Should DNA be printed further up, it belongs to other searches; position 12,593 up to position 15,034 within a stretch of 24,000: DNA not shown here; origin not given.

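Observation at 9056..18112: Pel-type exopolysaccharide operon with non-canonical order and content: pelD, solenoid, OM barrel, pelA(deacetylase), pelF, pelG, pelA(hydrolase)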

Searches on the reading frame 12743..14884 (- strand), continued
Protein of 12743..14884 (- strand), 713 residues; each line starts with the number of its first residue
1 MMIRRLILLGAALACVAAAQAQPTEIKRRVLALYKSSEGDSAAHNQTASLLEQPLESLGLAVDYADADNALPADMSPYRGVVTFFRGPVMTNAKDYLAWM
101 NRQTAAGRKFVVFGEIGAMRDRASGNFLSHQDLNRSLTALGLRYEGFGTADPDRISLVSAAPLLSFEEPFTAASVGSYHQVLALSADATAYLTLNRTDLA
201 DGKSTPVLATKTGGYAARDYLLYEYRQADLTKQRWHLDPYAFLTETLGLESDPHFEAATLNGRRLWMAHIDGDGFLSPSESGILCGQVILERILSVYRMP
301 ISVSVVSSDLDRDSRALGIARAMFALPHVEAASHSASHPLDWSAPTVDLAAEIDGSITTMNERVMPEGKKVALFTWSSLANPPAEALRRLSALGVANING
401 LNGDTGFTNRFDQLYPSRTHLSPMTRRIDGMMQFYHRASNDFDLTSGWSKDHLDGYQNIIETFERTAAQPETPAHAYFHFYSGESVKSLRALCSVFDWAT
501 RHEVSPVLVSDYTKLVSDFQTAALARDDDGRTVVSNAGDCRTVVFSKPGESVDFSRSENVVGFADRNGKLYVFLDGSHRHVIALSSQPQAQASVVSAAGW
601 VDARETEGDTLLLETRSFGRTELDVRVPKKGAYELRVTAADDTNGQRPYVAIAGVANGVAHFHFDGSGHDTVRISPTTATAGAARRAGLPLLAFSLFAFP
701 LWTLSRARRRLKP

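Call 74: predict_structure(alignment_id=A6)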
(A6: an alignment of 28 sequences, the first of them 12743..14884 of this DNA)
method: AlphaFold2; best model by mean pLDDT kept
length: 713 residues; sequences in the alignment: 28
mean_pLDDT: 91.3   pTM: 0.89
mean pLDDT of the five models: 91.3, 89.6, 89.3, 89.0, 88.8
residues with pLDDT >= 90: 530; 70-90: 156; 50-70: 24; < 50: 3
segments of 3 or more residues with pLDDT < 50: 403-405
pLDDT, mean of each block of 10 residues (from residue 1): 84 69 92 95 89 95 94 96 96 94 96 94 91 93 90 96 96 93 94 96 96 95 87 94 97 96 96 94 97 97 96 96 97 92 91 97 96 85 91 90 62 88 87 86 77 87 91 93 94 96 96 96 96 96 91 96 94 96 92 96 93 95 94 92 68 92 94 91 72 81 88 67
secondary structure, 60 per line:
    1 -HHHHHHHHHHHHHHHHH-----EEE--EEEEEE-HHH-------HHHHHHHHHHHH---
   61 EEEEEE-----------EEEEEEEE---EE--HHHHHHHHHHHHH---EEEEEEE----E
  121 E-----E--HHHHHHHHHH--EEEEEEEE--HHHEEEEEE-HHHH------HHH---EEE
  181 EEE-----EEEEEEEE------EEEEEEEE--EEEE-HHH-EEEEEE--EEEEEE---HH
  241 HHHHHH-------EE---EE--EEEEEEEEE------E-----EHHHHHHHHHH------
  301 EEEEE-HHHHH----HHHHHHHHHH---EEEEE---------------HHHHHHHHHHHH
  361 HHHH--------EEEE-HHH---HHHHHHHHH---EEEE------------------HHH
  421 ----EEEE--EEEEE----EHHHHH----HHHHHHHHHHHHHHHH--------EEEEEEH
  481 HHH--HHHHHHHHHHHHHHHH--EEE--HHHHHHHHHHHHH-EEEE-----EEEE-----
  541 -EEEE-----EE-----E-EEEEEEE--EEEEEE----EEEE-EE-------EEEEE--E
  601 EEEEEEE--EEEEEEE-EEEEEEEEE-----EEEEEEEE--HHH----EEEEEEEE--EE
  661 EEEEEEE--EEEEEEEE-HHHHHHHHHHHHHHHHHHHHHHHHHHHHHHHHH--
elements in order (helices of 4 or more, strands of 3 or more residues): H2-18 E24-26 E29-34 H46-57 E61-66 E78-85 H93-105 E109-115 H130-139 E142-149 E155-160 H162-165 E178-183 E189-196 E203-210 E213-216 E222-227 E230-235 H239-246 E263-271 H285-294 E301-305 H307-311 H316-325 E329-333 H349-364 E373-376 H384-392 E396-399 E425-428 E431-435 H441-445 H450-465 E474-479 H480-483 H486-501 E504-506 H509-521 E523-526 E532-535 E542-545 E560-566 E569-574 E579-582 E593-597 E600-607 E610-616 E618-626 E632-639 E649-656 E659-667 E670-677 H679-711

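Call 76: fold_search(model_id=the predicted structure, library=pdb)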
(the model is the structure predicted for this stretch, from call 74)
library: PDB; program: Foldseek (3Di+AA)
matches with E <= 10: 1520; with E <= 0.001: 60
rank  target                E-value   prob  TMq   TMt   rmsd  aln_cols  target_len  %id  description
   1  9cgy                  4.5e-48  1.00  0.75  0.65   3.4       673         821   26  Structure of the Pel modification enzyme PelA from Pseudomonas thermotolerans (released 2025-05-14)
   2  9f6z_A                3.9e-08  1.00  0.26  0.23  13.9       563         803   11  Human N-deacetylase/N-sulfotransferase 1 homodimer (released 2025-04-16)
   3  2zxq                  2.3e-07  0.98  0.17  0.12  21.0       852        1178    8  Crystal structure of endo-alpha-N-acetylgalactosaminidase from Bifidobacterium longum (EngBF) (released 2009-06-16)
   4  4fmv                  3.3e-07  1.00  0.20  0.32  14.1       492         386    8  Crystal Structure Analysis of a GH30 Endoxylanase from Clostridium papyrosolvens C71 (released 2013-06-19)
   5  3kl0_A                4.9e-07  1.00  0.18  0.26  14.1       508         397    9  Crystal structure of the glucuronoxylan xylanohydrolase XynC from Bacillus subtilis (released 2010-12-08)
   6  4qaw_A                4.9e-07  0.85  0.12  0.14  26.4       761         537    7  Structure of modular Xyn30D from Paenibacillus barcinonensis (released 2014-10-08)
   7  3kl3_B                6.2e-07  1.00  0.18  0.28  13.9       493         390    9  Crystal structure of Ligand bound XynC (released 2010-12-08)
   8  4qaw_D                6.2e-07  0.80  0.11  0.14  26.5       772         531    7  Structure of modular Xyn30D from Paenibacillus barcinonensis (released 2014-10-08)
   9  3kl3_C                6.6e-07  1.00  0.18  0.26  14.2       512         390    9  Crystal structure of Ligand bound XynC (released 2010-12-08)
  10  6sh9_B                9.9e-07  0.94  0.17  0.10  21.8       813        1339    9  EngBF DARPin Fusion 4b D12 (released 2019-11-06)
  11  3kl0_C                1.5e-06  1.00  0.19  0.30  14.0       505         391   10  Crystal structure of the glucuronoxylan xylanohydrolase XynC from Bacillus subtilis (released 2010-12-08)
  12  5cxp                  1.8e-06  1.00  0.20  0.31  14.8       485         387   11  X-ray crystallographic protein structure of the glycoside hydrolase family 30 subfamily 8 xylanase, Xyn30A, from Clostri (released 2016-08-10)
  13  8a19_A                1.8e-06  0.97  0.19  0.12  20.5       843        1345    9  Structure of a leucinostatin derivative determined by host lattice display : L1E4V1 construct (released 2022-12-07)
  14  4qaw_B                1.9e-06  0.99  0.18  0.23  18.2       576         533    9  Structure of modular Xyn30D from Paenibacillus barcinonensis (released 2014-10-08)
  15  3kl3_A                2.1e-06  1.00  0.19  0.29  14.3       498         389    9  Crystal structure of Ligand bound XynC (released 2010-12-08)
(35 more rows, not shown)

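Call 80: search_protein_families(library=pfam, proteins=[L011:15009-16448:+, L011:9081-9881:+, L008:4826-6157:+, L007:19007-19390:+], max_evalue=0.1)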
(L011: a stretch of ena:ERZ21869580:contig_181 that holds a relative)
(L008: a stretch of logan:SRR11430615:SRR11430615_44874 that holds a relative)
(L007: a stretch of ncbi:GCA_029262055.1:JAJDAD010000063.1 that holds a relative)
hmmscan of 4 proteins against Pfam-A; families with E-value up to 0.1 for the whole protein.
L011:15009-16448:+ (479 aa): 0 families

L011:9081-9881:+ (266 aa): 23 families
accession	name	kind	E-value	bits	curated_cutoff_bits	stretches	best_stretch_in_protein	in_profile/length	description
PF13646.12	HEAT_2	-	1.8e-12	47.8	27.7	1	63-139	1-76/88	HEAT repeats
PF14559.12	TPR_19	-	1.5e-07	32.1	25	1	168-221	7-58/68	Tetratricopeptide repeat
PF13432.12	TPR_16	-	1.8e-06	28.7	32.7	1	168-217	13-60/65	Tetratricopeptide repeat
PF13428.12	TPR_14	-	2.3e-06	28.1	23.5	1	189-229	2-42/44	Tetratricopeptide repeat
PF12895.13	ANAPC3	-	5e-06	27.2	27.2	0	168-241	5-75/82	Anaphase-promoting complex, cyclosome, subunit 3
PF02985.28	HEAT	-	7.8e-06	26.1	23.5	1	96-119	4-27/31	HEAT repeat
PF07719.23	TPR_2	-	0.00014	22.1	27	1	189-213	2-26/34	Tetratricopeptide repeat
PF13181.12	TPR_8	-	0.00031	21.1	25.7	1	189-213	2-26/34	Tetratricopeptide repeat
PF13513.12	HEAT_EZ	-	0.00035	21.5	27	0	96-119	32-55/55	HEAT-like repeat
PF13424.12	TPR_12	-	0.00035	21.1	30.1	1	168-213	19-70/77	Tetratricopeptide repeat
PF00515.34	TPR_1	-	0.00035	20.7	27.8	1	190-213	3-26/34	Tetratricopeptide repeat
PF20308.4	TPR-S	-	0.00054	21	27.6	0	168-224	2-53/102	Tetratricopeptide Repeats-Sensor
PF13429.12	TPR_15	-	0.001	19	26.2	1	172-229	196-255/280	Tetratricopeptide repeat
PF12717.13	Cnd1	-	0.0042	17.6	26.4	1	63-136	23-103/162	non-SMC mitotic condensation complex subunit 1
PF13414.12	TPR_11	-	0.019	15.1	26.8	0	195-211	1-17/42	TPR repeat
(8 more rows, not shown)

L008:4826-6157:+ (443 aa): 2 families
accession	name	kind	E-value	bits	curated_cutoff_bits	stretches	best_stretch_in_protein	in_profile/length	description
PF17853.6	GGDEF_2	-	0.00065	20.4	24.5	1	360-420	36-95/116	GGDEF-like domain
PF13493.11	DUF4118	-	0.0058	16.8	28.4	1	29-131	3-107/107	Domain of unknown function (DUF4118)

L007:19007-19390:+ (127 aa): 0 families
